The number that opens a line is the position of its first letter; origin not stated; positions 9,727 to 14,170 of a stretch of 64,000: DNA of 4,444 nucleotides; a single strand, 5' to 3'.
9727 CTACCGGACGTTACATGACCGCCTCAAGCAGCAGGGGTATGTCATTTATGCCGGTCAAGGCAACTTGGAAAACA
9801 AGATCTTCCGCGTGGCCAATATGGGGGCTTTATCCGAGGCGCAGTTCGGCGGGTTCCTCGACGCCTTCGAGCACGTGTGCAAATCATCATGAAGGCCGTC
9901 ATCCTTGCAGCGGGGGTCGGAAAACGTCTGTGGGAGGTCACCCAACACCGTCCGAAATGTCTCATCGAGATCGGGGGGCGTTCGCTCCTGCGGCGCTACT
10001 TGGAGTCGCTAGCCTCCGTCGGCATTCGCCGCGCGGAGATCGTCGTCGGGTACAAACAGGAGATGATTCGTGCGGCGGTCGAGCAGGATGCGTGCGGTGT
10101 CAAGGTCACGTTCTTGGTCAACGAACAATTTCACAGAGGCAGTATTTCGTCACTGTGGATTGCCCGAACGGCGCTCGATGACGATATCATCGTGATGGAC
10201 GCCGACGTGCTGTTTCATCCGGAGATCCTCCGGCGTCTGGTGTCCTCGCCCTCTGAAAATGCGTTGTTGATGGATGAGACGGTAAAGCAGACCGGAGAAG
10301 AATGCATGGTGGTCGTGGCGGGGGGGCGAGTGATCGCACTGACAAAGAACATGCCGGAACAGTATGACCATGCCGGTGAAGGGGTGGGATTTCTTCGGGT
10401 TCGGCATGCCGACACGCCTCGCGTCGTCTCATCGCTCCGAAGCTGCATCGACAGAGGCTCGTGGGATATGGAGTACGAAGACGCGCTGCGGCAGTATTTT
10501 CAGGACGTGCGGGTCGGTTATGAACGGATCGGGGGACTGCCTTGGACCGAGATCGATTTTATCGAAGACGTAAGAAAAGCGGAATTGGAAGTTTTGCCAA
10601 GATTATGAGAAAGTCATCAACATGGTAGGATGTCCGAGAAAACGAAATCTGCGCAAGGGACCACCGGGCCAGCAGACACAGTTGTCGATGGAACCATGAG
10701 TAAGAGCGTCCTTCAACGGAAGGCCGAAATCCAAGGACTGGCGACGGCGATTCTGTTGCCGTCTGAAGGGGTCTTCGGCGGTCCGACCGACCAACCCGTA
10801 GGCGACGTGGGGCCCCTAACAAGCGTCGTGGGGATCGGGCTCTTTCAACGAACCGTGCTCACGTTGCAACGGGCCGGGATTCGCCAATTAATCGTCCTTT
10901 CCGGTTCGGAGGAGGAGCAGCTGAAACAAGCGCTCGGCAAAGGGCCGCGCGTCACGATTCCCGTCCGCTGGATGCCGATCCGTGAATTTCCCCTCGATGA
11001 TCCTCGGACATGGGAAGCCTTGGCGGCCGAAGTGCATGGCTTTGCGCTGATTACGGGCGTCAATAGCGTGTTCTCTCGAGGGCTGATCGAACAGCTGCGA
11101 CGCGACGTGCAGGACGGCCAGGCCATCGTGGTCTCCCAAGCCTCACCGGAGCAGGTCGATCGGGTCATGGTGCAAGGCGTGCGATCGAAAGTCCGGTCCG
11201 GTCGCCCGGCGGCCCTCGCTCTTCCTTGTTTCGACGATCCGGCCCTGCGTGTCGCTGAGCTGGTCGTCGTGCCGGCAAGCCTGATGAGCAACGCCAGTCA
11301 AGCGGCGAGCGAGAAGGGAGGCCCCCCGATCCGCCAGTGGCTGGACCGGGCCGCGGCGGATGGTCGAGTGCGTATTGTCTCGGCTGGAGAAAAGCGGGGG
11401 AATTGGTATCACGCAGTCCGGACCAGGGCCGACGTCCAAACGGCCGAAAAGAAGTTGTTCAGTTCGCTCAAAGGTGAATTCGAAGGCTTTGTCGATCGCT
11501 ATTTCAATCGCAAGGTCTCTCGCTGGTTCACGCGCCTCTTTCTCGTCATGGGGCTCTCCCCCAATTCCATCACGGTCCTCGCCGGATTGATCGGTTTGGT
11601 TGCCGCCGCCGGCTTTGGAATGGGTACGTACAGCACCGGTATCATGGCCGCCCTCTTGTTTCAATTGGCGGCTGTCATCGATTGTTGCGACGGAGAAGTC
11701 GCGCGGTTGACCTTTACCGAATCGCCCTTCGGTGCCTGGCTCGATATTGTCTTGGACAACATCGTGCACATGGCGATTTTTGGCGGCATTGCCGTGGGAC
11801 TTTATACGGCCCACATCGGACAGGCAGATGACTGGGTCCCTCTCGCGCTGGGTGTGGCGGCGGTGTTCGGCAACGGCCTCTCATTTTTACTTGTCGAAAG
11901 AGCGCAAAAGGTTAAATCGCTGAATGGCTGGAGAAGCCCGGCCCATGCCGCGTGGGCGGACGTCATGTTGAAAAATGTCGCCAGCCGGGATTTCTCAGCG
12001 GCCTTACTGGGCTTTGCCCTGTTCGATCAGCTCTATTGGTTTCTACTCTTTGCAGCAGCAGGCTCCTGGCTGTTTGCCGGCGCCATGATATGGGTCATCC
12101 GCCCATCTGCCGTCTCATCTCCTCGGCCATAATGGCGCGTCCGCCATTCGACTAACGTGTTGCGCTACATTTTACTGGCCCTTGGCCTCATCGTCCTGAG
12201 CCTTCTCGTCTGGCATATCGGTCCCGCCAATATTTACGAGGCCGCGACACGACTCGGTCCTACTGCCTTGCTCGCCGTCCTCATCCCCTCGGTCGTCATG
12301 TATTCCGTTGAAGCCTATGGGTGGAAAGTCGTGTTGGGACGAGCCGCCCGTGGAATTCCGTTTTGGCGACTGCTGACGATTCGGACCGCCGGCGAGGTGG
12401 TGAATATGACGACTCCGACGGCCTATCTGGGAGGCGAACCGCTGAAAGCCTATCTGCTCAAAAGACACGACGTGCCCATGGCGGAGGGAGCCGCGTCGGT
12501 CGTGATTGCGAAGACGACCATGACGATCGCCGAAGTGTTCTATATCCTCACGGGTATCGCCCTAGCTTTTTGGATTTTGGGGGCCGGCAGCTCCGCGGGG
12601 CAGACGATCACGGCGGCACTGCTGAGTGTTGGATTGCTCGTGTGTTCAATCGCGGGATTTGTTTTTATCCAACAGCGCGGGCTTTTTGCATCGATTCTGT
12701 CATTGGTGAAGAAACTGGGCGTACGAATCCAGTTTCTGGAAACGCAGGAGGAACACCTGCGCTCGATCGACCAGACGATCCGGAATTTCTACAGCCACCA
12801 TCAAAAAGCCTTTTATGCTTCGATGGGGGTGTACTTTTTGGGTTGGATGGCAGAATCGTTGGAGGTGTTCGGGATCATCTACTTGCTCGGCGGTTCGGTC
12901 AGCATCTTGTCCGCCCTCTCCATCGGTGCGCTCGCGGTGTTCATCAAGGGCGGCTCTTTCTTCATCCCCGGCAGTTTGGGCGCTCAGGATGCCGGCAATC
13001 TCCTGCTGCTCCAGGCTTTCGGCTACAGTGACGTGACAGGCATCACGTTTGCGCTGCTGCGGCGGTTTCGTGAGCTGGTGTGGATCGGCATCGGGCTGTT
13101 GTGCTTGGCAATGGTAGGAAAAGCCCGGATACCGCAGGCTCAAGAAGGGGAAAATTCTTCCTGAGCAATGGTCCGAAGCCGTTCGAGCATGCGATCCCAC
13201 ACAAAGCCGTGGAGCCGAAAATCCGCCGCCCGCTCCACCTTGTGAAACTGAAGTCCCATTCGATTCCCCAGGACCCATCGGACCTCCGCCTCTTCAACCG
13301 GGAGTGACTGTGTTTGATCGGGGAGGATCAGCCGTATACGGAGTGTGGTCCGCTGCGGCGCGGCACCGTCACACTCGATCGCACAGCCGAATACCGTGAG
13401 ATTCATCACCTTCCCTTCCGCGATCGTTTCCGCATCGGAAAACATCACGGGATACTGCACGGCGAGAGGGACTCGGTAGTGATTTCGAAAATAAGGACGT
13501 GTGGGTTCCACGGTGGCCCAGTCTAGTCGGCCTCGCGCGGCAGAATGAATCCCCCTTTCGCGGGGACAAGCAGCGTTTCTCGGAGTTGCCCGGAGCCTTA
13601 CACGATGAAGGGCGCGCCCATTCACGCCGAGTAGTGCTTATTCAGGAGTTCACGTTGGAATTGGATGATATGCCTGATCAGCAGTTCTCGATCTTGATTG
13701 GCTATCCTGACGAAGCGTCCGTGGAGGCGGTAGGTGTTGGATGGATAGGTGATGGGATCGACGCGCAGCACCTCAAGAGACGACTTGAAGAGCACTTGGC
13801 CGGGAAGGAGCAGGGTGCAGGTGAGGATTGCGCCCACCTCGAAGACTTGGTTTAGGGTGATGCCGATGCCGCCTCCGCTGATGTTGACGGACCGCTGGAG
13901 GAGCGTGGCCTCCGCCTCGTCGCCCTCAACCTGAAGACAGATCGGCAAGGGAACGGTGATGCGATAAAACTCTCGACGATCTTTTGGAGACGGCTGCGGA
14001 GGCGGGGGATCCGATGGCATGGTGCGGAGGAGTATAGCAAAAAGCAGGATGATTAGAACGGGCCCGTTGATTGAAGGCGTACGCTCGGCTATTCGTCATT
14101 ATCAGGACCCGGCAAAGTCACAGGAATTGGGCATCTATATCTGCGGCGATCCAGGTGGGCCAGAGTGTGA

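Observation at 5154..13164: Complete putative phosphonate (2-AEP) to phosphonolipid/surface-polymer biosynthesis and export cluster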

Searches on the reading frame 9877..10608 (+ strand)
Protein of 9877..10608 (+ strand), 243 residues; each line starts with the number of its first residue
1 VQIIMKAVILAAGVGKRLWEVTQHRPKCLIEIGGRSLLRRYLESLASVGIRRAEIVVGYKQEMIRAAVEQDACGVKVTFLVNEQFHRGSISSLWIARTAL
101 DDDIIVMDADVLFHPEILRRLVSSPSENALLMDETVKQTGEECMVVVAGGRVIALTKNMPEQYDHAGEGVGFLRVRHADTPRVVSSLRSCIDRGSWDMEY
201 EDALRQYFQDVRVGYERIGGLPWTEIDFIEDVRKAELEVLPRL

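Call 3: search_protein_families(library=pfam, proteins=[window:9877-10608:+])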
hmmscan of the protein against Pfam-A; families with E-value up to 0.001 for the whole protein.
window:9877-10608:+ (243 aa): 4 families
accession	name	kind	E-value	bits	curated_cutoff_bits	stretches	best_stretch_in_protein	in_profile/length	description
PF12804.13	NTP_transf_3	-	5.8e-15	56.3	27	1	7-132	1-120/160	MobA-like NTP transferase domain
PF00483.29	NTP_transferase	-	5.5e-14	52.8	21.2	1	6-117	1-117/245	Nucleotidyl transferase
PF01128.25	IspD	-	0.00038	20.7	27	1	6-63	2-56/221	2-C-methyl-D-erythritol 4-phosphate cytidylyltransferase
PF13641.12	Glyco_tranf_2_3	-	0.00068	20.1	27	1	36-123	14-109/230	Glycosyltransferase like family 2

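Call 4: search_protein_families(library=ncbifam, proteins=[window:9877-10608:+])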
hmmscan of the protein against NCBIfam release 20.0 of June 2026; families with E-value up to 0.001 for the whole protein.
window:9877-10608:+ (243 aa): 31 families (the best 25 are shown)
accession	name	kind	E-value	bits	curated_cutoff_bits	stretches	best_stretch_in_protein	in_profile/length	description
TIGR03992.1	Arch_glmU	subfamily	3.5e-27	95.3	292.1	1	5-220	1-209/393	bifunctional sugar-1-phosphate nucleotidylyltransferase/acetyltransferase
NF041313.1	UDPGP_AglF_Halo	equivalog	4.1e-24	85.3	400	1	5-149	1-147/234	UTP--glucose-1-phosphate uridylyltransferase AglF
NF041135.1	IPPtranDIPPsyn_Thcocales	equivalog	6.5e-23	81.4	580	1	5-237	1-215/419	bifunctional L-myo-inositol-1-phosphate cytidylyltransferase/CDP-L-myo-inositol myo-inositolphosphotransferase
TIGR01208.1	rmlA_long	equivalog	6.2e-15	54.9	320.25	1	6-240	1-235/353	glucose-1-phosphate thymidylyltransferase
NF041173.1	Sug_nt_acttase_Thmprot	equivalog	4e-14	52.4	600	1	5-134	1-128/405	bifunctional sugar-1-phosphate nucleotidylyltransferase/acetyltransferase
NF045665.1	NTPtran_DVU1551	equivalog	7.7e-13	48.2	315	1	5-122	1-113/359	DVU_1551 family NTP transferase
NF010932.0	PRK14352.1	equivalog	7.8e-12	44.6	611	1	7-126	9-127/488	bifunctional UDP-N-acetylglucosamine diphosphorylase/glucosamine-1-phosphate N-acetyltransferase GlmU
NF045761.1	NAMPUrTaseMurU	equivalog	9.3e-12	45.3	250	1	5-112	1-109/226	N-acetylmuramate alpha-1-phosphate uridylyltransferase MurU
TIGR01173.1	glmU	equivalog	1.1e-11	44.2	366.85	1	5-138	1-132/452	bifunctional UDP-N-acetylglucosamine diphosphorylase/glucosamine-1-phosphate N-acetyltransferase GlmU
NF038362.1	Sden_1164_fam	equivalog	1.4e-11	44.4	300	1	6-187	3-196/266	Sden_1164 family protein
TIGR02623.1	G1P_cyt_trans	equivalog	2.6e-11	43.5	300.25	1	5-66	1-62/255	glucose-1-phosphate cytidylyltransferase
NF010933.0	PRK14353.1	equivalog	3.4e-11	42.4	505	1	5-129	6-128/453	bifunctional UDP-N-acetylglucosamine diphosphorylase/glucosamine-1-phosphate N-acetyltransferase GlmU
NF049965.1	GlMnHpPGnyltfHddC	equivalog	4.6e-11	42.8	300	1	5-117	1-112/221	D-glycero-D-manno-heptose 1-phosphate guanosyltransferase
NF010940.0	PRK14360.1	equivalog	7.7e-11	41.2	602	1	7-126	4-120/452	bifunctional UDP-N-acetylglucosamine diphosphorylase/glucosamine-1-phosphate N-acetyltransferase GlmU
NF045697.1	MurNAcPUrMurU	equivalog_domain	2e-09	37.2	370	1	8-71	1-64/229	N-acetylmuramate alpha-1-phosphate uridylyltransferase MurU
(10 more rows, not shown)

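Call 42: search_solved_structures(query=window:9877-10608:+, max_evalue=0.001, show_alignments=2)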
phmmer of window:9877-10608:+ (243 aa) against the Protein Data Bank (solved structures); distinct sequences matched with E-value up to 0.001: 21.
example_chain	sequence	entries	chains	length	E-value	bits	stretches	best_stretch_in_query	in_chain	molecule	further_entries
6pd1_A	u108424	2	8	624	4.7e-15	59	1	4-241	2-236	Nucleotidyl transferase/aminotransferase, class V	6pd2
1jyk_A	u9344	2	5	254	2.6e-12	50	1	2-236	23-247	CTP:phosphocholine Cytidylyltransferase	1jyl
2xme_A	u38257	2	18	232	1.9e-07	34.1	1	4-235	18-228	CTP-INOSITOL-1-PHOSPHATE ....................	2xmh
4jd0_A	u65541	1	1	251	2e-07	34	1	5-235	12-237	Nucleotidyl transferase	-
6jq8_A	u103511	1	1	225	2.9e-07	33.5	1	7-88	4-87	Putative 6-deoxy-D-mannoheptose pathway protein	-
5xhw_A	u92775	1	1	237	4.8e-07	32.7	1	7-87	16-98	Putative 6-deoxy-D-mannoheptose pathway protein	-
4mnd_A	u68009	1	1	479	1.4e-06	31.2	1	4-235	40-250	CTP L-myo-inositol-1-phosphate cytidylyltransferase/CDP-L-myo-inositol myo-inositolphospho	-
7d72_K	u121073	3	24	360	1.5e-06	31.1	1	5-112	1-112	Mannose-1-phosphate guanyltransferase beta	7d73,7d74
7whr_B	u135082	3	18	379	1.6e-06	31.1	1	5-112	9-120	Nucleotidyl transferase family protein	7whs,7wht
4y7t_A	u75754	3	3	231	2.1e-06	30.7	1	5-58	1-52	Nucleotidyl transferase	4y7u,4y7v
1tzf_A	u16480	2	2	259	4.1e-06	29.7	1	5-65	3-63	Glucose-1-phosphate cytidylyltransferase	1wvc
5z09_A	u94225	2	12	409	6e-06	29.2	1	5-131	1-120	Dual sugar-1-phosphate nucleotidylyltransferase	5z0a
2ggo_A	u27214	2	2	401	1.6e-05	27.8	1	5-116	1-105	401aa long hypothetical glucose-1-phosphate thymidylyltransferase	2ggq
7x8j_A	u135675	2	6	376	2.3e-05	27.2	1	5-114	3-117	Mannose-1-phosphate guanylyltransferase 1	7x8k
8yre_D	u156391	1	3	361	3.4e-05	26.7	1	5-115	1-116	Mannose-1-phosphate guanylyltransferase 1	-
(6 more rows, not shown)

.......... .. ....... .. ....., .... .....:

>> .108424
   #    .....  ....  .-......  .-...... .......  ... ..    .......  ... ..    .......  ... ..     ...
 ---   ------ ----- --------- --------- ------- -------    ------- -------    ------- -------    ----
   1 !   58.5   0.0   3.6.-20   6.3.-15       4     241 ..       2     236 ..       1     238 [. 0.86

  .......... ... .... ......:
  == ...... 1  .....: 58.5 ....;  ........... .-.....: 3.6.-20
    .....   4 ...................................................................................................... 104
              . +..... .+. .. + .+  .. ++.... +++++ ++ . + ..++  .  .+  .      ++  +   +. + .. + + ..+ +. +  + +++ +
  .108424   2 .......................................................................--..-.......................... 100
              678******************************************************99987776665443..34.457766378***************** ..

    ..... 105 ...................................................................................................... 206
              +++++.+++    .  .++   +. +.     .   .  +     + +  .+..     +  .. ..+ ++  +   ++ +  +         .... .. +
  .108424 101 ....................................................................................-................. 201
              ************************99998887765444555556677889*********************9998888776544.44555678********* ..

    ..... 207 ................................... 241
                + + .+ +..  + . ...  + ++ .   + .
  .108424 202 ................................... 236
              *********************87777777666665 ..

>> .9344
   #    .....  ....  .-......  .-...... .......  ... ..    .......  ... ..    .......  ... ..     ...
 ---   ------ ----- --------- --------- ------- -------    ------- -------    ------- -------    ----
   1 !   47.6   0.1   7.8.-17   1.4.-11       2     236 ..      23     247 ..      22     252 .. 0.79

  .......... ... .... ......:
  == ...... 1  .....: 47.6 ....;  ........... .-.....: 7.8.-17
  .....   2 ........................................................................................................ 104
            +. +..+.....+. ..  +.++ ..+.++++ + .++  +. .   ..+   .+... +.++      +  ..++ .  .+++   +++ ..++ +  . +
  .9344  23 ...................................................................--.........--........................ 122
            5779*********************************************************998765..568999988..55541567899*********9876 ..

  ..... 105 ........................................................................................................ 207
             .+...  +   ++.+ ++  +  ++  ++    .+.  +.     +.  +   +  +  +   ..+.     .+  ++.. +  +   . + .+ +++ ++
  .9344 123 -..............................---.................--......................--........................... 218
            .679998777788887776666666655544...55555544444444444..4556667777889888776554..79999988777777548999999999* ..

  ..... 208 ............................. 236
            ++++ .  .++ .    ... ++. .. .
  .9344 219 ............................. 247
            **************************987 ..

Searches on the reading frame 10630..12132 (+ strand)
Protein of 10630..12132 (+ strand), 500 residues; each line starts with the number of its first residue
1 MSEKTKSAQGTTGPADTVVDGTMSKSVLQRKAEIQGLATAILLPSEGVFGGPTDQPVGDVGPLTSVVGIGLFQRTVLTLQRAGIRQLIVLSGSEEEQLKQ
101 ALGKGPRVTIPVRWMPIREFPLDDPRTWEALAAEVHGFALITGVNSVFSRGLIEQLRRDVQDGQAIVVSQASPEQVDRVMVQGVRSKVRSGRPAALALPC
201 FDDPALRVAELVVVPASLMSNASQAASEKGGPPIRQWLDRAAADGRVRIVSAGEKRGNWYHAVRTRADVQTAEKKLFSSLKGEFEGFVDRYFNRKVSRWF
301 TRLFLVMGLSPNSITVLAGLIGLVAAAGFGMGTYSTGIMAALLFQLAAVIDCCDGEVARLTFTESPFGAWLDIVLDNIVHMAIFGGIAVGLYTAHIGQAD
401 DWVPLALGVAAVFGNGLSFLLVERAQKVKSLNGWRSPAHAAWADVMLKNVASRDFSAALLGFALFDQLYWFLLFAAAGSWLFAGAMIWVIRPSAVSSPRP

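Call 3: search_protein_families(library=pfam, proteins=[window:10630-12132:+])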
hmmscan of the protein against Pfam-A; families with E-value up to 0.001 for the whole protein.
window:10630-12132:+ (500 aa): 1 family
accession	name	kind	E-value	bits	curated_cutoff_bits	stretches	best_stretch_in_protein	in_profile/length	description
PF01066.26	CDP-OH_P_transf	-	4.6e-10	40.5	22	1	310-437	3-120/152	CDP-alcohol phosphatidyltransferase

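Call 4: search_protein_families(library=ncbifam, proteins=[window:10630-12132:+])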
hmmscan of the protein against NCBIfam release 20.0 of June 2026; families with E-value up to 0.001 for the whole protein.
window:10630-12132:+ (500 aa): 6 families
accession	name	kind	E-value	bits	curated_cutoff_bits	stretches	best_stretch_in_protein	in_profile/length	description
NF041135.1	IPPtranDIPPsyn_Thcocales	equivalog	3.8e-28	98.6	580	1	256-392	197-329/419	bifunctional L-myo-inositol-1-phosphate cytidylyltransferase/CDP-L-myo-inositol myo-inositolphosphotransferase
NF040950.1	archin_ph_syn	equivalog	3.5e-15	56.3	180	1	297-393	12-106/191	archaetidylinositol phosphate synthase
NF045883.1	PIPSynth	equivalog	1.8e-13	50.7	170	1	290-407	4-118/197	phosphatidylinositol phosphate synthase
NF052561.1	PIPSynBT1523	equivalog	8.4e-07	28.9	350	1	295-391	11-114/232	hypothetical protein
TIGR00473.1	pssA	equivalog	0.00011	22.3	107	1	317-378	3-61/153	CDP-diacylglycerol--serine O-phosphatidyltransferase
NF008090.0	PRK10832.1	equivalog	0.00014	22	304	1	335-380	30-75/182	CDP-diacylglycerol--glycerol-3-phosphate 3-phosphatidyltransferase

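Call 9: find_homologous_proteins(query=window:10630-12132:+)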
Query window:10630-12132:+ (500 aa): 1094 proteins with E <= 0.001 among 8000 candidates; the best 120 are listed.
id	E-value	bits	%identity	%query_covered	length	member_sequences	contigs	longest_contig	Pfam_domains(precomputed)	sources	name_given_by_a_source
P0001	0.0e+0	1054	100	96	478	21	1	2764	PF01066.27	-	-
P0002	7.3e-274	927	88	96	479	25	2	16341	PF01066.27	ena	-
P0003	1.5e-273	926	88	96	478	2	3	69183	PF01066.27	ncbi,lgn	-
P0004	5.1e-273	924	88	96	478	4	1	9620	PF01066.27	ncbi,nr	ncbi:MAG TPA: CDP-alcohol phosphatidyltransferase family protein [Nitrospira sp.]|nr:CDP-alcohol pho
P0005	1.6e-272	923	86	96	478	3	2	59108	PF01066.27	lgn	-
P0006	6.4e-272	921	88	96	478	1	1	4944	PF01066.27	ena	-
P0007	1.1e-271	920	88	96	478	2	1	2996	PF01066.27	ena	-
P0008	2.0e-271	919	87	96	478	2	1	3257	PF01066.27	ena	-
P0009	5.2e-271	918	87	96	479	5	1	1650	PF01066.27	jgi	jgi:phosphatidylglycerophosphate synthase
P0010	3.3e-270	915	87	96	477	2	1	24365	PF01066.27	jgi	-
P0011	4.1e-270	915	85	96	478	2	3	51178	PF01066.27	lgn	-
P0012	6.7e-270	914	86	96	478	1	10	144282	PF01066.27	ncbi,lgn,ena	-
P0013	6.8e-270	914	87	96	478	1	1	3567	PF01066.27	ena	-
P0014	7.9e-270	914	87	96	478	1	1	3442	PF01066.27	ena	-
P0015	8.6e-269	911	87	96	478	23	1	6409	PF01066.27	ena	-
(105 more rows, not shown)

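Call 44: search_solved_structures(query=window:10696-12132:+, max_evalue=0.01, show_alignments=2)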
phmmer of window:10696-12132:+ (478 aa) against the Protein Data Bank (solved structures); distinct sequences matched with E-value up to 0.01: 7.
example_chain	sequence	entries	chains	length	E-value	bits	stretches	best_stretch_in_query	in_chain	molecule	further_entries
4o6m_A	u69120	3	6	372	1.6e-21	80.1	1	247-364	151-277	AF2299, a CDP-alcohol phosphotransferase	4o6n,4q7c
4mnd_A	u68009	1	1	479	1e-15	60.9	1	235-366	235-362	CTP L-myo-inositol-1-phosphate cytidylyltransferase/CDP-L-myo-inositol myo-inositolphospho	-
5d92_D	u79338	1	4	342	1.7e-10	43.8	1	244-379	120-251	AF2299 protein,Phosphatidylinositol synthase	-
5d91_A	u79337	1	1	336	2.1e-09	40.1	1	244-379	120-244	AF2299 protein,Phosphatidylinositol synthase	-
6wm5_A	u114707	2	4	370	1.3e-07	34.2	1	244-379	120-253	AfCTD-Phosphatidylinositol-phosphate synthase (PIPS) fusion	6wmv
6h53_A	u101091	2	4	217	0.004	19.5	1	271-366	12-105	CDP-diacylglycerol--inositol 3-phosphatidyltransferase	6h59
6h5a_A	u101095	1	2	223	0.0042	19.4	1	271-366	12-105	CDP-diacylglycerol--inositol 3-phosphatidyltransferase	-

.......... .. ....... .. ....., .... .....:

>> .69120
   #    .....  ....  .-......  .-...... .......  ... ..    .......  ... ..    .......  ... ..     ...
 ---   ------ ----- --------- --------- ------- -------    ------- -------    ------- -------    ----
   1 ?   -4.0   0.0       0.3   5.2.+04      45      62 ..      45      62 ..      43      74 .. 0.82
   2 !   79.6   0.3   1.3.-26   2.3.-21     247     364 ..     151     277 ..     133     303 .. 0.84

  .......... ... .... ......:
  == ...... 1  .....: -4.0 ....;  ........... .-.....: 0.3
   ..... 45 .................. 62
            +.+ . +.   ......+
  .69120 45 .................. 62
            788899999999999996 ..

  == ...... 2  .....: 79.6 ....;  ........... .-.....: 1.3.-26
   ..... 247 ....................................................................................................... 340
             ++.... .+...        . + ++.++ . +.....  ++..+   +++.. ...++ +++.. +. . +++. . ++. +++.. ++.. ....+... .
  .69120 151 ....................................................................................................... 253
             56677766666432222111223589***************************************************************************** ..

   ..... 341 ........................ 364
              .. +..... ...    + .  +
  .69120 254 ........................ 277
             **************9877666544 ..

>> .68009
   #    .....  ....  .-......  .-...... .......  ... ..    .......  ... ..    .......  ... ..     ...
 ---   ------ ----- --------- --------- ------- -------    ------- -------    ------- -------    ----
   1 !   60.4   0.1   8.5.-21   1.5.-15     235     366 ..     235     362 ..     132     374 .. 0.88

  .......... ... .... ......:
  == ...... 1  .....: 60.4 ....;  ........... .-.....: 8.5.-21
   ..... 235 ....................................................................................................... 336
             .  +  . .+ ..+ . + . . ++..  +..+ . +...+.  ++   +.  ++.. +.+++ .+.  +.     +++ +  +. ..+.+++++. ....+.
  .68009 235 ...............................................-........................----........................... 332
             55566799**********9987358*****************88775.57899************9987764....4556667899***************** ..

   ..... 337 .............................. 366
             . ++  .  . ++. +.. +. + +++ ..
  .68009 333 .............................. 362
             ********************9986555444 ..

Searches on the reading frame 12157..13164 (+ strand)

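Call 3: search_protein_families(library=pfam, proteins=[window:12157-13164:+])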
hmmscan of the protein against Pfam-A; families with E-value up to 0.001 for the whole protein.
window:12157-13164:+ (335 aa): 1 family
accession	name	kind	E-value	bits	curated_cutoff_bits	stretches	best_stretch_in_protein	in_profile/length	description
PF03706.18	LPG_synthase_TM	-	6e-33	115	33.4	1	7-307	5-295/302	Lysylphosphatidylglycerol synthase TM region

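Call 4: search_protein_families(library=ncbifam, proteins=[window:12157-13164:+])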
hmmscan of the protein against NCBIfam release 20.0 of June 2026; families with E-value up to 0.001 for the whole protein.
window:12157-13164:+ (335 aa): 3 families
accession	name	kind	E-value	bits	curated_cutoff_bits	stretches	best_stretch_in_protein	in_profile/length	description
TIGR03476.1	HpnL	subfamily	6.1e-48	163.7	195.65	1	3-315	5-312/318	putative membrane protein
TIGR00374.1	TIGR00374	subfamily_domain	3.6e-17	62.8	43.2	1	8-303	2-295/323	flippase-like domain-containing protein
NF053789.1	GlcN_PG_flip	equivalog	4.5e-06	26.2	320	1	2-286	2-283/327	glucosaminyl phosphatidylglycerol flippase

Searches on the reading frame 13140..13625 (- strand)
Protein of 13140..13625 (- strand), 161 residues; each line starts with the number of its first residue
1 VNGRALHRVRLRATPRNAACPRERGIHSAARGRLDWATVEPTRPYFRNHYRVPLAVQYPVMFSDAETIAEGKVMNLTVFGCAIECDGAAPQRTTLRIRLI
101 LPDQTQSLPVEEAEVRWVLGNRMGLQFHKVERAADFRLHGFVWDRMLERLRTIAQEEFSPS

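Call 7: search_protein_families(library=pfam, proteins=[window:13140-13625:-], max_evalue=0.01)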
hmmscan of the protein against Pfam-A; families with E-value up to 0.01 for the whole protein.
window:13140-13625:- (161 aa): 1 family
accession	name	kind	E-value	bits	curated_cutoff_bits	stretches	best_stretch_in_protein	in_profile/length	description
PF07238.19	PilZ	-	8.1e-08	33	22.5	1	47-134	3-92/102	PilZ domain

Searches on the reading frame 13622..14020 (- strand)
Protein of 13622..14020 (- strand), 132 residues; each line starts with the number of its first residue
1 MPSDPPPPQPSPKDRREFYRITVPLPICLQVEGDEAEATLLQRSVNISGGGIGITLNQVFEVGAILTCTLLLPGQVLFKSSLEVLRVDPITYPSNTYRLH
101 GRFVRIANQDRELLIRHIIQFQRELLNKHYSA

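Call 7: search_protein_families(library=pfam, proteins=[window:13622-14020:-], max_evalue=0.01)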
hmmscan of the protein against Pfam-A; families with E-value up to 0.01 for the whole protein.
window:13622-14020:- (132 aa): 1 family
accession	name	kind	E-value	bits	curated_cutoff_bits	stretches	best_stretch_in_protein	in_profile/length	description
PF07238.19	PilZ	-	1.9e-12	47.8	22.5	1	14-119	1-101/102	PilZ domain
